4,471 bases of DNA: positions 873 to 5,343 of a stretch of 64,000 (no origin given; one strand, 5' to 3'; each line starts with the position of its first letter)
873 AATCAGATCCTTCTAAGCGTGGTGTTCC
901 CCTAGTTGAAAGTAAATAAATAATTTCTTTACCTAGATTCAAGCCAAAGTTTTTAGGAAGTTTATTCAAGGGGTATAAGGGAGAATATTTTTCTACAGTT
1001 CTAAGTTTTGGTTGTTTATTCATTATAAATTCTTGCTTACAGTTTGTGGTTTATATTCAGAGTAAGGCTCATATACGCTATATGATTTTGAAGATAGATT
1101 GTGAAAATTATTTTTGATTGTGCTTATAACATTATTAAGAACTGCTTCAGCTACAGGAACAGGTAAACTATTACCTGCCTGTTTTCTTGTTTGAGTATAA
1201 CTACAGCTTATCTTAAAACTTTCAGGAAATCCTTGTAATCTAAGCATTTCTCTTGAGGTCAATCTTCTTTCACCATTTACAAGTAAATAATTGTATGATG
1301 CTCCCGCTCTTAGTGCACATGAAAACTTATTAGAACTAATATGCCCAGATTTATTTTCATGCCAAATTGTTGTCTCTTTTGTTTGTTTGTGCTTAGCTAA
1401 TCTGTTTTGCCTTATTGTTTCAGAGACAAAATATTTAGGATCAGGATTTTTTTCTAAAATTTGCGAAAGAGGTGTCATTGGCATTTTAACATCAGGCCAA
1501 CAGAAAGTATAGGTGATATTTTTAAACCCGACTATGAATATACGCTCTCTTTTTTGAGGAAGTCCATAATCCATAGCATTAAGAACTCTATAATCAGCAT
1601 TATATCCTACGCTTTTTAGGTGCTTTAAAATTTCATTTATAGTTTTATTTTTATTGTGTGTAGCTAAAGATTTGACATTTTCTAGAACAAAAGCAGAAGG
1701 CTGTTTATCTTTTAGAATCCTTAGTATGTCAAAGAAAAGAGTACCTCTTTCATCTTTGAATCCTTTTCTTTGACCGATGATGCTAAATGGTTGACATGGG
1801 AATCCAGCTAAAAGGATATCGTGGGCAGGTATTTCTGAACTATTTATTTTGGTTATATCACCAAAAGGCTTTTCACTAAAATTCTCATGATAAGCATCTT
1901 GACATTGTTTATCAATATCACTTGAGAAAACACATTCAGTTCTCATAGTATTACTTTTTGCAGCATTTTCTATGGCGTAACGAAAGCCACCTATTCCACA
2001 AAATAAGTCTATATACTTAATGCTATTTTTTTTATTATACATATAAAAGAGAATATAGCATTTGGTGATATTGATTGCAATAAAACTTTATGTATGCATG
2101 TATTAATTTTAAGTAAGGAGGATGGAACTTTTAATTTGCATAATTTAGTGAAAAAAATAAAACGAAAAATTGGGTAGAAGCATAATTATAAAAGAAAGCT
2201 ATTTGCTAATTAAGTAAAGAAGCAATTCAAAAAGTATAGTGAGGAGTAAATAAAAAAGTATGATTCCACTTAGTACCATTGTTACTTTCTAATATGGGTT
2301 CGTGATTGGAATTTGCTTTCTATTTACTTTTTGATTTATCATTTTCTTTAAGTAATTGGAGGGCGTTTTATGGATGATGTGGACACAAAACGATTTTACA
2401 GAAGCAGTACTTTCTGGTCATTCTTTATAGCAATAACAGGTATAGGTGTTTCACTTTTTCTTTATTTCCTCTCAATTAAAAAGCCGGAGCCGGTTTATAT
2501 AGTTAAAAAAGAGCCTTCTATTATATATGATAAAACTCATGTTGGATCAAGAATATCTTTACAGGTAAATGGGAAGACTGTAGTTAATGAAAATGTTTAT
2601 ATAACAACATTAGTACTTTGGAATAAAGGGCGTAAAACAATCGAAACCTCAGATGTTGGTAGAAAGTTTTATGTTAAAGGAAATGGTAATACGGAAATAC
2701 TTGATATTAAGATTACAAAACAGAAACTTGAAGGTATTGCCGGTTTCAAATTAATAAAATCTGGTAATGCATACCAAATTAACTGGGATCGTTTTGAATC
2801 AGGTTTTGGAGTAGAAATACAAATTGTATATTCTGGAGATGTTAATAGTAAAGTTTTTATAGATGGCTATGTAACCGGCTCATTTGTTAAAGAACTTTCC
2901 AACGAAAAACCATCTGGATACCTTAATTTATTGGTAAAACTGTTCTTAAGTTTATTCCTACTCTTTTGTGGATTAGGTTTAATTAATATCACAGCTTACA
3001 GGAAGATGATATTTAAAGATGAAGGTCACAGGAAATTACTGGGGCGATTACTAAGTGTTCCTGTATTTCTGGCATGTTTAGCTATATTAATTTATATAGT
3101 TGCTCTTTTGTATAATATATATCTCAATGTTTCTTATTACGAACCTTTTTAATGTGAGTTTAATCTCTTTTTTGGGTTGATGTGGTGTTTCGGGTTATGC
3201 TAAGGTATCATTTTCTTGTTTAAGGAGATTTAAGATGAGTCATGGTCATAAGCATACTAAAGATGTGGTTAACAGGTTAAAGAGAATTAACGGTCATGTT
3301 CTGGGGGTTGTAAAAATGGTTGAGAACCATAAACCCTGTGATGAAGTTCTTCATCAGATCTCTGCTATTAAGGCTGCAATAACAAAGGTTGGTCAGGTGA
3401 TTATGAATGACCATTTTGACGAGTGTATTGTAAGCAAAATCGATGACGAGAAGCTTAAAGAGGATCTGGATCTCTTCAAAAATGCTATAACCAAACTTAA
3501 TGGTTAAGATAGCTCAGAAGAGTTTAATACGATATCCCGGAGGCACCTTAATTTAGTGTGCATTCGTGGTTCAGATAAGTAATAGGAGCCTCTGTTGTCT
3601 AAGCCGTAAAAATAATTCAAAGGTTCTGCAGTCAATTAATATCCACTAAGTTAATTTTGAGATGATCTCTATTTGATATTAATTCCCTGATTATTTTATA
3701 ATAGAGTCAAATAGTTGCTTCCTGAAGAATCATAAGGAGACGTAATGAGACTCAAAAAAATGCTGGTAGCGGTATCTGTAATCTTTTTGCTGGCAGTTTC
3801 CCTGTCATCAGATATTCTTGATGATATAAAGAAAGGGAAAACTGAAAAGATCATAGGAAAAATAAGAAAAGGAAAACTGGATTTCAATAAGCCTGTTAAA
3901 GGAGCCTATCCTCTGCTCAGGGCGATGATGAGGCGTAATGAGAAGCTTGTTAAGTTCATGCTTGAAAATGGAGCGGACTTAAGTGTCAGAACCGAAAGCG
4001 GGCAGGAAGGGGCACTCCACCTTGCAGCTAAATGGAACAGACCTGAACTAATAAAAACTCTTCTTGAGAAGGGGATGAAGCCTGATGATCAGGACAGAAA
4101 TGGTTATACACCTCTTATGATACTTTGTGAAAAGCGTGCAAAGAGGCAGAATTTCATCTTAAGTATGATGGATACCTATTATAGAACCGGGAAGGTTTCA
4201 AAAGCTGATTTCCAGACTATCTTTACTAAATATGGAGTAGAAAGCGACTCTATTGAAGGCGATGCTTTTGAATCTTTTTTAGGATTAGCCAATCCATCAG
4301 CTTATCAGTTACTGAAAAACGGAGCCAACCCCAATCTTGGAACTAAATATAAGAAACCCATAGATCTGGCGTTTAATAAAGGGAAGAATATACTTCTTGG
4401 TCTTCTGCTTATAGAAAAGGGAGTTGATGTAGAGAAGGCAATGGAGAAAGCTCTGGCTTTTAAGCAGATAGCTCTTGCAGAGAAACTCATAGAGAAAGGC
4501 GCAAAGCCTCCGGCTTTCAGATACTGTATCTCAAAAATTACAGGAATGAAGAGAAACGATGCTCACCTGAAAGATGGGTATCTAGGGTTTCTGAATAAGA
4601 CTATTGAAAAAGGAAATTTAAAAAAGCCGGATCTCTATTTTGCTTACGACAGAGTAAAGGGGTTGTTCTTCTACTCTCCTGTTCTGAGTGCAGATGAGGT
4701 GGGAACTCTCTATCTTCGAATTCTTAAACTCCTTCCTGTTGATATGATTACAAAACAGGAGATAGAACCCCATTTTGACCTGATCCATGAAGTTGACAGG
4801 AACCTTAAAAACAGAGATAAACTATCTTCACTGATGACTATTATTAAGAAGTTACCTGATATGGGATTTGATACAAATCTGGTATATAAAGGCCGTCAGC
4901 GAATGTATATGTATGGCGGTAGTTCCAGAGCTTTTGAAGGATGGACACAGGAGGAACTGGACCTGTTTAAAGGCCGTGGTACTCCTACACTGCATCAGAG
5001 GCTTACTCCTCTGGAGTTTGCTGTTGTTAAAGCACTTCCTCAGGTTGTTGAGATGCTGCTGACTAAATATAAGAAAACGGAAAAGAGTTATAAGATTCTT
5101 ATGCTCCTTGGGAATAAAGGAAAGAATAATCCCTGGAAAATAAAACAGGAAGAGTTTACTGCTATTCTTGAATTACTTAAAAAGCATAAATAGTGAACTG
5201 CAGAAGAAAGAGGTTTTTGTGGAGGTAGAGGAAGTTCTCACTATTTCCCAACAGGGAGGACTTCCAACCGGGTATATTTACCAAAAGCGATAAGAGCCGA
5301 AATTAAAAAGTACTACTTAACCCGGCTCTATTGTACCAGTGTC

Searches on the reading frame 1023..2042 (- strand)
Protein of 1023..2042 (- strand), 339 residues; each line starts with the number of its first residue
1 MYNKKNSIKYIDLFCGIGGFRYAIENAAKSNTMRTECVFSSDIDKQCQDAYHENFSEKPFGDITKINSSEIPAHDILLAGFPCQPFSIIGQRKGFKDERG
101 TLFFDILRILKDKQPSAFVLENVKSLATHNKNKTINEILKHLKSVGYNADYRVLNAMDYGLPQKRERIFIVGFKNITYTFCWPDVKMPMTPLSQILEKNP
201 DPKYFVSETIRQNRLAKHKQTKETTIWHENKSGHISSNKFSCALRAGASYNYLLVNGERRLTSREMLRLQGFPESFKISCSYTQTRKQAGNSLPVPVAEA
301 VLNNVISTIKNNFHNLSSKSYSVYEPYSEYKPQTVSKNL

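Call 27: search_protein_families(library=pfam, proteins=[window:1023-2042:-], max_evalue=0.0001)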
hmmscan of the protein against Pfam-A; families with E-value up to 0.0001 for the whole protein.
window:1023-2042:- (339 aa): 1 family
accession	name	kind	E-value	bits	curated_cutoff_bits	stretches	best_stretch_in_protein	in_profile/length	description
PF00145.23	DNA_methylase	-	2.3e-90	303.8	22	1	9-305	2-322/324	C-5 cytosine-specific DNA methylase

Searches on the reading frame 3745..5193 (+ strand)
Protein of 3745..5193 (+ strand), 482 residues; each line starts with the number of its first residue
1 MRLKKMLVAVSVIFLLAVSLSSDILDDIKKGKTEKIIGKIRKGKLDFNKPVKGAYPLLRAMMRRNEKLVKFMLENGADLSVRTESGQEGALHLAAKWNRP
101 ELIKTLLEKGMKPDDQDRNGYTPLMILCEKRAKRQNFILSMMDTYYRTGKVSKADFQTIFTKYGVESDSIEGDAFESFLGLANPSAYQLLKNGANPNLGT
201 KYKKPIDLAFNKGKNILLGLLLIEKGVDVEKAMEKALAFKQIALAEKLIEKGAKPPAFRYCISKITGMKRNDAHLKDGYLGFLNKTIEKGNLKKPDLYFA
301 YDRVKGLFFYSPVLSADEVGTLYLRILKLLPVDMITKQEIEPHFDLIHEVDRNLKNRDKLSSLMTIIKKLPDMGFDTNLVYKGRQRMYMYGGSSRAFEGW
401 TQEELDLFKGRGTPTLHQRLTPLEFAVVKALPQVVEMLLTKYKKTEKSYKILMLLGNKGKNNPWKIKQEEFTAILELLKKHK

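Call 27: search_protein_families(library=pfam, proteins=[window:3745-5193:+], max_evalue=0.0001)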
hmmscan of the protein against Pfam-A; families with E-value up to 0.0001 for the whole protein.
window:3745-5193:+ (482 aa): 5 families
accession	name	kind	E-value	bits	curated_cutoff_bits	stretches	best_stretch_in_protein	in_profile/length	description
PF12796.13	Ank_2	-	5.7e-19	68.9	27.3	2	58-131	2-71/90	Ankyrin repeats (3 copies)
PF13637.12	Ank_4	-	8.3e-14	51.8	22.7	2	57-106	1-49/50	Ankyrin repeats (many copies)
PF00023.36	Ank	-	1.3e-13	50.7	21.1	0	90-117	5-32/33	Ankyrin repeat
PF13606.12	Ank_3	-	1.4e-13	49.9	22.3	0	90-114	5-29/30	Ankyrin repeat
PF13857.12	Ank_5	-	6.1e-10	39.7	27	0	72-124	1-53/56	Ankyrin repeats (many copies)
